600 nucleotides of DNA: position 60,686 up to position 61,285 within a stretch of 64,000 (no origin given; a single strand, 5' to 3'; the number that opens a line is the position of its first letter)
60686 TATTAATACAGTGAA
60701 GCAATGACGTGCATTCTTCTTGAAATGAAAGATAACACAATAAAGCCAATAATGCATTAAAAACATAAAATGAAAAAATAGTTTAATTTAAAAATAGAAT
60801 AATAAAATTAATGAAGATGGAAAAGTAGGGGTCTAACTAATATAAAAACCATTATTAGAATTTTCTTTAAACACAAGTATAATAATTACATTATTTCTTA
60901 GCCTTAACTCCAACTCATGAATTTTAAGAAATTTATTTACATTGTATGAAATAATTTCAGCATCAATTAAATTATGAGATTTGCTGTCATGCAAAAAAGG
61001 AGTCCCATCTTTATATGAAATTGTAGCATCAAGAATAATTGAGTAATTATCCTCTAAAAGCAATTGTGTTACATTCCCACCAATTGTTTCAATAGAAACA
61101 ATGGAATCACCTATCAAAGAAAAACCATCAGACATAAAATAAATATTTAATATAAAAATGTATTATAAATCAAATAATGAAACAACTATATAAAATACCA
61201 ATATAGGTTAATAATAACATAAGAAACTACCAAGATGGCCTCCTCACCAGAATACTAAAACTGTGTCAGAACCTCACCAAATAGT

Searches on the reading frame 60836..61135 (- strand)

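Call 96: search_protein_families(library=pfam, alignment_id=A8, max_evalue=0.01)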
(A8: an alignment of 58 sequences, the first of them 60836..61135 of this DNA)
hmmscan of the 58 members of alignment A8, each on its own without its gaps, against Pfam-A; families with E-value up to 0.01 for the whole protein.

A. member 1, window:60836-61135:- (100 aa): 0 families

B. families by the number of members that match (of 58 scanned): 8 families
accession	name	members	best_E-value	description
PF14081.11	DUF4262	2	6.5e-13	Domain of unknown function (DUF4262)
PF21779.2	DUF6874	1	5.7e-16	Family of unknown function (DUF6874)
PF10979.13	DUF2786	1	1.3e-11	Protein of unknown function (DUF2786)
PF23771.1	DUF7168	1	8.3e-05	Domain of unknown function (DUF7168)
PF23470.1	Zn_ribbon_PF0610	1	0.0031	PF0610 rubredoxin-like zinc beta-ribbon domain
PF11471.13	Sugarporin_N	1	0.0052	Maltoporin periplasmic N-terminal extension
PF05739.25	SNARE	1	0.007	SNARE domain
PF23887.1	Phage_Gene47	1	0.0091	Phage L5 gene 47-like protein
